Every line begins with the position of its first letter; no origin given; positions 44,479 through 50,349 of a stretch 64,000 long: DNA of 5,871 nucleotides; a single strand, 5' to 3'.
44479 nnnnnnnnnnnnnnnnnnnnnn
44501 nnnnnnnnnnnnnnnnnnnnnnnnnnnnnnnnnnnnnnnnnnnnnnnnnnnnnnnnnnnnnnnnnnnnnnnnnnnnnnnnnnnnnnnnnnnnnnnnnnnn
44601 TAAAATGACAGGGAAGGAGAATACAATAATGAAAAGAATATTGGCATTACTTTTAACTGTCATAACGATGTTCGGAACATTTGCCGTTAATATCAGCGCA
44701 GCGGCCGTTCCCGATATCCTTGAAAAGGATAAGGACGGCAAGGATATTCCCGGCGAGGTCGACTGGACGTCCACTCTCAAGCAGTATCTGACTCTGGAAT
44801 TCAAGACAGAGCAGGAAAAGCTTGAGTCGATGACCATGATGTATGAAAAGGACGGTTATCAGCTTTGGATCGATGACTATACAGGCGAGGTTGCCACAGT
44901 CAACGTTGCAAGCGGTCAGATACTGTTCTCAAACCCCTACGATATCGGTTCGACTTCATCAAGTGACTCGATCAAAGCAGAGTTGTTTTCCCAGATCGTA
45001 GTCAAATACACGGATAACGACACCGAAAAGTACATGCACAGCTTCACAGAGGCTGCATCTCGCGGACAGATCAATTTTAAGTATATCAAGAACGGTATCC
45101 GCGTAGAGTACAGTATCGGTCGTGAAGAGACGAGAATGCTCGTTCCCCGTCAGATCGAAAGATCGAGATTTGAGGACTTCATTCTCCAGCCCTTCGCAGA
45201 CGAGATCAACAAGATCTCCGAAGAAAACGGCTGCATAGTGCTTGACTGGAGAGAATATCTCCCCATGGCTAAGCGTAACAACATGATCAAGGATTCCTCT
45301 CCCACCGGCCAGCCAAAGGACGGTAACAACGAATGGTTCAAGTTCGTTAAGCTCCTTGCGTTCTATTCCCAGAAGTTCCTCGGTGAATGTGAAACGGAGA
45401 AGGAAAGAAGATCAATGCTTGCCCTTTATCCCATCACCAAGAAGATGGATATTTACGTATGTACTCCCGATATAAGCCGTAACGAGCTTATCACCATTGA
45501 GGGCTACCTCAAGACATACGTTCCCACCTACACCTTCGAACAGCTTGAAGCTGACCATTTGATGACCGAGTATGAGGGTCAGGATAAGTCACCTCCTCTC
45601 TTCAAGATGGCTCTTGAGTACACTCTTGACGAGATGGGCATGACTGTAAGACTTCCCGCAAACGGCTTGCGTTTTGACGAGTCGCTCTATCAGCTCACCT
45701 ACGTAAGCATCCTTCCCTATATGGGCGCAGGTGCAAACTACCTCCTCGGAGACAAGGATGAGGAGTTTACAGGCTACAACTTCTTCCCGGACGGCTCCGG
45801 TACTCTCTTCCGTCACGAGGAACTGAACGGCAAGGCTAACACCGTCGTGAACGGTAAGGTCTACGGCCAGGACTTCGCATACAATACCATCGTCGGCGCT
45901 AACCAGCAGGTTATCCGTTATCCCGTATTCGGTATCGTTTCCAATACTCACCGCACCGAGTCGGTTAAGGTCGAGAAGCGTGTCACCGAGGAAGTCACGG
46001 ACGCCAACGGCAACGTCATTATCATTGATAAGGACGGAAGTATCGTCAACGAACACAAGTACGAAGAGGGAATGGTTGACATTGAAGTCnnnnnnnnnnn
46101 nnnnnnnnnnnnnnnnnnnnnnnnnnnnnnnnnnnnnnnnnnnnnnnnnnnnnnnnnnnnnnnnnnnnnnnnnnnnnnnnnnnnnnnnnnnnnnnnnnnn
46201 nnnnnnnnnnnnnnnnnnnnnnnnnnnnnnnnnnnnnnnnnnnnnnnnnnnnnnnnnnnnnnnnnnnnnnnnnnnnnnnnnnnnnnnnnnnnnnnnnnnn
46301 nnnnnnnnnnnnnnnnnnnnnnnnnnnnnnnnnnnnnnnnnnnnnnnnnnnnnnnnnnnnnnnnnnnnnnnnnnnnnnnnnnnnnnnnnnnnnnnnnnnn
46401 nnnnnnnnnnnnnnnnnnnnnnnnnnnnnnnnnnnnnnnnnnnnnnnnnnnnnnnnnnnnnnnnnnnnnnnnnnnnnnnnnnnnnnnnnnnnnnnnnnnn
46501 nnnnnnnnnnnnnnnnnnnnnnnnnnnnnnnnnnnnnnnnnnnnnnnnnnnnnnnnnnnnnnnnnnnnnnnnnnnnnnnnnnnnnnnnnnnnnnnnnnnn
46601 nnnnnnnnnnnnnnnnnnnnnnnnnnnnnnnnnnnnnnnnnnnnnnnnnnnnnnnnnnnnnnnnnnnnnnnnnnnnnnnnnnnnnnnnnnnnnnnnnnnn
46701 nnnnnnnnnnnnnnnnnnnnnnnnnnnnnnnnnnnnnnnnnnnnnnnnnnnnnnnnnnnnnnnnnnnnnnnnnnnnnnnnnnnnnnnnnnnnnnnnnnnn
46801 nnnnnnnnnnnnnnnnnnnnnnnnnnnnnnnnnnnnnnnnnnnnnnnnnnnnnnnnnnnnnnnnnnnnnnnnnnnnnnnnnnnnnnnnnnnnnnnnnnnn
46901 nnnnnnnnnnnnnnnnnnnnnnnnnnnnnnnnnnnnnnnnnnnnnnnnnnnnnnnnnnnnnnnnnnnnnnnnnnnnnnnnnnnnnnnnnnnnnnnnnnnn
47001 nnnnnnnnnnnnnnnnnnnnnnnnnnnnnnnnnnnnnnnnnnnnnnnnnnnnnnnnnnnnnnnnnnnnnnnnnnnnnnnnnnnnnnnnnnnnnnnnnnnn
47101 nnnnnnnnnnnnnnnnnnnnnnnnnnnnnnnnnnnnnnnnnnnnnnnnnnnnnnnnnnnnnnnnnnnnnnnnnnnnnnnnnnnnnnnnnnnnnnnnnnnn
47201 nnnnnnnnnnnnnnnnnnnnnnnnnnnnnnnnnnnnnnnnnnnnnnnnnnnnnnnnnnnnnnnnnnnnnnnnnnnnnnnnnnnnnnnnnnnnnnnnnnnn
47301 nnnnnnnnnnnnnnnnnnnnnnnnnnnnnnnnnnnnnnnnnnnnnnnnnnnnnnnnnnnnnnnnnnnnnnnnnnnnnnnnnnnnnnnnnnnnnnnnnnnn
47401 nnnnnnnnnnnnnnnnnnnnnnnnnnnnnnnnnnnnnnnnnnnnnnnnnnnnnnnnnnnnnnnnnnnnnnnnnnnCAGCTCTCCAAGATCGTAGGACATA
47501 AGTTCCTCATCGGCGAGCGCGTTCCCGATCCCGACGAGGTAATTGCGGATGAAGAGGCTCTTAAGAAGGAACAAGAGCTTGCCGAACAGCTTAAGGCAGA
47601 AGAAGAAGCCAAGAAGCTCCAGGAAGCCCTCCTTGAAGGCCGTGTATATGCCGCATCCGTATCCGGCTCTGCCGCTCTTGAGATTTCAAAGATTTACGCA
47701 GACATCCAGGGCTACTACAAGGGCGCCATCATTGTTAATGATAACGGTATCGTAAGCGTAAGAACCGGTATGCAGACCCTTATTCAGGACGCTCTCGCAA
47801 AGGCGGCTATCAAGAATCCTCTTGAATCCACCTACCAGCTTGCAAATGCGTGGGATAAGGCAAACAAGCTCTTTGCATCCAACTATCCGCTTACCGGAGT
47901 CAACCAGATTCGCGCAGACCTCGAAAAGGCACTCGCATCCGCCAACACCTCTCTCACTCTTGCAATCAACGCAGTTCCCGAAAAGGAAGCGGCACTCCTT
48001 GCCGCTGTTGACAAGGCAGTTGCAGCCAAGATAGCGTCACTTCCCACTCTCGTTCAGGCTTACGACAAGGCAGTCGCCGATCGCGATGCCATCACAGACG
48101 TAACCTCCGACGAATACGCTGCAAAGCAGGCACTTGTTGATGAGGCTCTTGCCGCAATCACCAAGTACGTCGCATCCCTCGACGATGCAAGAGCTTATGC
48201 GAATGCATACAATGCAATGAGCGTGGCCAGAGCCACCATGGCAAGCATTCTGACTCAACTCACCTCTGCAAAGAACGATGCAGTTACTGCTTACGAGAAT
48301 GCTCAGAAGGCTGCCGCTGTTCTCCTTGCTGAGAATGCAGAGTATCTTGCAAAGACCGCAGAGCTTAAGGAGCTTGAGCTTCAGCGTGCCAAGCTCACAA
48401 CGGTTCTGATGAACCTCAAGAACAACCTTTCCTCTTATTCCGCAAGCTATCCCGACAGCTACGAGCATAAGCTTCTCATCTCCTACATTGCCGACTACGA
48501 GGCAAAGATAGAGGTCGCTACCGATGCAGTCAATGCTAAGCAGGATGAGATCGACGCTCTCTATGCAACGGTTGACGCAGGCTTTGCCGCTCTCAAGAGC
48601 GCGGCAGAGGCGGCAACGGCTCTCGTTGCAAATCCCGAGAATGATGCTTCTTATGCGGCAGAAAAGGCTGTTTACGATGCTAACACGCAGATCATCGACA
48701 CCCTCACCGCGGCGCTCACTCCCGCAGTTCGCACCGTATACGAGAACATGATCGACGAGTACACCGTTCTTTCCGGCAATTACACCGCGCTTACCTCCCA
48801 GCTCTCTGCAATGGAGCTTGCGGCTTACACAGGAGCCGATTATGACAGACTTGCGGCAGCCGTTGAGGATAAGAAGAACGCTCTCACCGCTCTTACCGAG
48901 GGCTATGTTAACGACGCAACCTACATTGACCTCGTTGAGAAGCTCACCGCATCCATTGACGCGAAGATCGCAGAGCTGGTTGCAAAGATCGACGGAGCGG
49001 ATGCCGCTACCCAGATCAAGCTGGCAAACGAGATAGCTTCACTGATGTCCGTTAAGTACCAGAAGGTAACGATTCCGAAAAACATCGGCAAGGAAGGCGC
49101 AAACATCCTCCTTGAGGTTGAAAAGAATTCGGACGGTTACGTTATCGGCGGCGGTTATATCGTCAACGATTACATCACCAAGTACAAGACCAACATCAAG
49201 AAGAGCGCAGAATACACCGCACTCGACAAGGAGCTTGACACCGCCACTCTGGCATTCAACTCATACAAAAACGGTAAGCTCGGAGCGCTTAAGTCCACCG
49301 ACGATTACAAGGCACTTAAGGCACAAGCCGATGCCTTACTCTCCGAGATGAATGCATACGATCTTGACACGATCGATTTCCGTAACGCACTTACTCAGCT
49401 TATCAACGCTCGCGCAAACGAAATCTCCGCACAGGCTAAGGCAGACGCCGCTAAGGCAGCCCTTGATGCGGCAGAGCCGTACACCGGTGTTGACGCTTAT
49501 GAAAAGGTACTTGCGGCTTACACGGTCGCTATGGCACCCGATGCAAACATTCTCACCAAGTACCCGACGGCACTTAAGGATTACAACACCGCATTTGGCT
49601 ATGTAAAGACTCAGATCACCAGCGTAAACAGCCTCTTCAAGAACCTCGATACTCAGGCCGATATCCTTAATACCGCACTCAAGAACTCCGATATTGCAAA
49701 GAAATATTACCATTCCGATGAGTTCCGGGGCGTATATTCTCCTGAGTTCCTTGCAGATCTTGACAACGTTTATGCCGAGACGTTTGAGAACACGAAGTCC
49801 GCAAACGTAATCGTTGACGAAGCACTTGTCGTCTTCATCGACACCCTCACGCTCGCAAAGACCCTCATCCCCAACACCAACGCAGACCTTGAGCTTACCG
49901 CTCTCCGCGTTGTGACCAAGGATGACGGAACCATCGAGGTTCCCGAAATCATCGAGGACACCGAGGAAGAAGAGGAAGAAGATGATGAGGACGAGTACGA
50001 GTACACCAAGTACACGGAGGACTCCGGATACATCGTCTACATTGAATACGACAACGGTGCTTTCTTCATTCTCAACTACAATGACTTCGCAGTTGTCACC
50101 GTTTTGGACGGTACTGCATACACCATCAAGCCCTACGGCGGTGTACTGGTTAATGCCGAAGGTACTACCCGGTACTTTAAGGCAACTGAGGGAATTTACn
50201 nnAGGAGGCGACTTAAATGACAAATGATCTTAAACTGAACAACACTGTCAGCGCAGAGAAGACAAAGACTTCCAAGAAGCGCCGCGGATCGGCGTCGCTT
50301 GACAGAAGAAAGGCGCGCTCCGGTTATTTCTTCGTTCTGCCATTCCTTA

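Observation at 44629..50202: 1857-aa secreted protein: uncharacterised N-terminal region, ~800-aa alanine-rich helical stalk, poly-acidic hinge and small C-terminal domain, with no known anchor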

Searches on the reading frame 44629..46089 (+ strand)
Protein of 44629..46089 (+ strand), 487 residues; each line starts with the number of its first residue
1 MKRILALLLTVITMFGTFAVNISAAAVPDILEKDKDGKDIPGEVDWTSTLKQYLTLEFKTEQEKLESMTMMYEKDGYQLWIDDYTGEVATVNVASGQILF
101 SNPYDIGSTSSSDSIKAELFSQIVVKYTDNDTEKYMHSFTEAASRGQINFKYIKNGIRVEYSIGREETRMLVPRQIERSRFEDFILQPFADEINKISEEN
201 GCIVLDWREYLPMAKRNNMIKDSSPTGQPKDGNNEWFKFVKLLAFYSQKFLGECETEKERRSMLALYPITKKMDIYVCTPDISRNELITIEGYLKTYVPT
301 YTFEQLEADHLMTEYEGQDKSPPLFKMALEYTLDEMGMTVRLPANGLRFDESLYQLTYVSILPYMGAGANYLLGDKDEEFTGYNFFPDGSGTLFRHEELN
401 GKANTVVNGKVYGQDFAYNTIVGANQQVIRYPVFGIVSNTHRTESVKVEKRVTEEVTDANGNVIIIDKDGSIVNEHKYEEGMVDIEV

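Call 11: search_protein_families(library=pfam, proteins=[window:44629-46089:+], max_evalue=10)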
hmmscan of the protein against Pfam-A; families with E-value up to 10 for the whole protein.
window:44629-46089:+ (487 aa): 1 family
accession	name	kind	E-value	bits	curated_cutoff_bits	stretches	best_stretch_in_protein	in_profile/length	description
PF18952.6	DUF5696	-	1e-22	80.9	25.6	1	315-441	15-134/612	Family of unknown function (DUF5696)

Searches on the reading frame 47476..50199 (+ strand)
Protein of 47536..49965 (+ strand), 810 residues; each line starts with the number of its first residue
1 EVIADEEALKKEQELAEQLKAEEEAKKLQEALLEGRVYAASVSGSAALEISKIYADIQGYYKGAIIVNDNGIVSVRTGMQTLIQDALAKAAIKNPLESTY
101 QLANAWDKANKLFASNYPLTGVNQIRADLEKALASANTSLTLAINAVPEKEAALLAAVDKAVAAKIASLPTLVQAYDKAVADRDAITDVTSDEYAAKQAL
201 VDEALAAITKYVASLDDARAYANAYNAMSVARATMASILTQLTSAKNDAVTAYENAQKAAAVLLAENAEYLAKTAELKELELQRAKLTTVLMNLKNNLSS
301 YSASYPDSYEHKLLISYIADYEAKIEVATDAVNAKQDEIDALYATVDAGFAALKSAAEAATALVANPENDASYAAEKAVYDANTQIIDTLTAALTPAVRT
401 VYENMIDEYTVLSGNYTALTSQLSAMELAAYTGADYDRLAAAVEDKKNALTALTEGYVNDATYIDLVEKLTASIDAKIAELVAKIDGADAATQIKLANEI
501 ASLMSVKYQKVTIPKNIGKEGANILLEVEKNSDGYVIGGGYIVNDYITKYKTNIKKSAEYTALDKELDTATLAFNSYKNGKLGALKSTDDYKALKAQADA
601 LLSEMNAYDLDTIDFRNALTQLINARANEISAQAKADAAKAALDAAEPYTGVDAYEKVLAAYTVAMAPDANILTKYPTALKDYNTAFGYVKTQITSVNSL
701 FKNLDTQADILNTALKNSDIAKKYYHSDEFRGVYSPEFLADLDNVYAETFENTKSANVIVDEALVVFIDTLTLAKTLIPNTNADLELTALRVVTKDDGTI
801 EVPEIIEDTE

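Call 11: search_protein_families(library=pfam, proteins=[window:47536-49965:+], max_evalue=10)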
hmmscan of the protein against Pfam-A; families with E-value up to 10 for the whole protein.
window:47536-49965:+ (810 aa): 2 families
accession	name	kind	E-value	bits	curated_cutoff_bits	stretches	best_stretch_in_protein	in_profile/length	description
PF00899.27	ThiF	-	0.05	13.2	28.1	1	607-661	49-101/238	ThiF family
PF08702.15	Fib_alpha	-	9.1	6.9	29.9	1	154-221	25-92/143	Fibrinogen alpha/beta chain family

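Call 43: predict_structure(alignment_id=A2)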
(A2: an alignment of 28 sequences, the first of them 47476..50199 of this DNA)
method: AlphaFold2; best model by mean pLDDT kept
length: 908 residues; sequences in the alignment: 28
mean_pLDDT: 88.0   pTM: 0.60
mean pLDDT of the five models: 88.0, 87.2, 84.1, 83.5, 81.6
residues with pLDDT >= 90: 544; 70-90: 326; 50-70: 18; < 50: 20
segments of 3 or more residues with pLDDT < 50: 826-840, 906-908
pLDDT, mean of each block of 10 residues (from residue 1): 70 80 76 79 85 91 95 95 89 91 95 93 94 77 78 86 88 93 94 96 96 95 94 93 95 92 92 92 91 92 91 91 88 93 91 91 90 91 90 94 94 94 94 91 87 85 88 88 90 92 91 95 92 84 85 90 90 92 94 91 92 94 91 93 92 87 77 81 87 90 95 95 95 93 88 86 92 93 95 93 87 74 51 34 74 85 86 83 87 84 56
secondary structure, 60 per line:
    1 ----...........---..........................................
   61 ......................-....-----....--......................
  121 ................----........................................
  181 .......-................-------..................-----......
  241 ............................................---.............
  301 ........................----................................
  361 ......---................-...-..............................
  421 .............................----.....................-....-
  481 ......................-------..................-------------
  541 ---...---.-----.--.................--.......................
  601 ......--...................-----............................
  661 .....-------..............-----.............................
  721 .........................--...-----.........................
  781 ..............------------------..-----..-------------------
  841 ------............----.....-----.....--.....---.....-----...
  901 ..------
elements in order (helices of 4 or more, strands of 3 or more residues): E5-15 H19-82 E84-87 E93-96 H99-136 H141-187 H189-204 H212-229 H235-284 H288-324 H329-366 H370-385 H391-449 H454-474 H476-479 H481-502 H510-527 H559-575 H578-606 H609-627 H633-665 H673-686 H692-745 H756-794 E847-858 E863-867 E873-877 E880-884 E888-892 E898-902

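Call 47: fold_search(model_id=the predicted structure, library=pdb)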
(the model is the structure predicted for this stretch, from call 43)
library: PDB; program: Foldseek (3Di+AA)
matches with E <= 10: 390; with E <= 0.001: 6
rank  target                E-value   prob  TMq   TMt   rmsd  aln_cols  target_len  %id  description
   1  9qe0_A                4.6e-06  0.87  0.08  0.06  77.4       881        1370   11  Neobacillus vireti Wadjet-II JetABC dimer (released 2025-06-25)
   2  9qe0_B                1.9e-05  0.60  0.07  0.05  77.5       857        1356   11  Neobacillus vireti Wadjet-II JetABC dimer (released 2025-06-25)
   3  7qcd_B                7.6e-05  0.35  0.06  0.06  114.5       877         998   11  CryoEM structure of the Smc5/6-holocomplex (composite structure) (released 2022-09-21)
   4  7nyx_A                1.3e-04  0.33  0.06  0.04  75.4       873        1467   14  Cryo-EM structure of the MukBEF-MatP-DNA monomer (closed conformation) (released 2021-07-07)
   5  9gm7_A                4.1e-04  0.23  0.06  0.04  75.3       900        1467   14  MukBEF in a nucleotide-bound state with open neck gate (monomer) (released 2025-03-26)
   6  6yvu_B                4.5e-04  0.25  0.07  0.06  87.5       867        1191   12  Condensin complex from S.cerevisiae ATP-free apo non-engaged state (released 2020-07-15)
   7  6yvu_A                1.3e-03  0.30  0.08  0.07  69.5       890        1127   10  Condensin complex from S.cerevisiae ATP-free apo non-engaged state (released 2020-07-15)
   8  8i4x_B                1.8e-03  0.20  0.07  0.06  99.2       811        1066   11  Cryo-EM structure of 5-subunit Smc5/6 (released 2024-06-26)
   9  9gm6_B                2.2e-03  0.16  0.06  0.05  55.3       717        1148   15  MukBEF in a nucleotide-bound state with open neck gate (heads core) (released 2025-03-26)
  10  8pm6                  2.4e-03  0.38  0.09  0.09  37.7       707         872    9  Human bile salt export pump (BSEP) in complex with inhibitor GBM in nanodiscs (released 2023-11-22)
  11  7ogt_B                3.2e-03  0.20  0.07  0.09  58.6       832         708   11  Folded elbow of cohesin (released 2021-07-28)
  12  8w20_A                3.5e-03  0.18  0.05  0.07  73.9       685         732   16  Umb1 umbrella toxin particle (released 2024-04-17)
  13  6z9l_A                5.3e-03  0.13  0.06  0.07  110.0       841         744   13  Enterococcal PrgA (released 2020-09-16)
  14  9gm6_A                1.2e-02  0.12  0.07  0.06  48.0       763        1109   14  MukBEF in a nucleotide-bound state with open neck gate (heads core) (released 2025-03-26)
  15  7qcd_A                1.3e-02  0.11  0.07  0.06  104.2       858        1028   12  CryoEM structure of the Smc5/6-holocomplex (composite structure) (released 2022-09-21)
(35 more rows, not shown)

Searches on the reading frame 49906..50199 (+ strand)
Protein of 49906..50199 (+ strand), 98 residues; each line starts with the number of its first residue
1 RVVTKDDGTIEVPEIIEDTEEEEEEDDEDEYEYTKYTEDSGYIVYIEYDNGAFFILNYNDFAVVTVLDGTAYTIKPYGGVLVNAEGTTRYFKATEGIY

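Call 11: search_protein_families(library=pfam, proteins=[window:49906-50199:+], max_evalue=10)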
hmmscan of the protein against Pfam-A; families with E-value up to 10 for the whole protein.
window:49906-50199:+ (98 aa): 1 family
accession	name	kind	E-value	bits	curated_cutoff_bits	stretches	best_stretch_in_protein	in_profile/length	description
PF25706.1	HCMV_UL116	-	0.17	11.5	30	1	7-62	186-239/336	Human cytomegalovirus UL116 protein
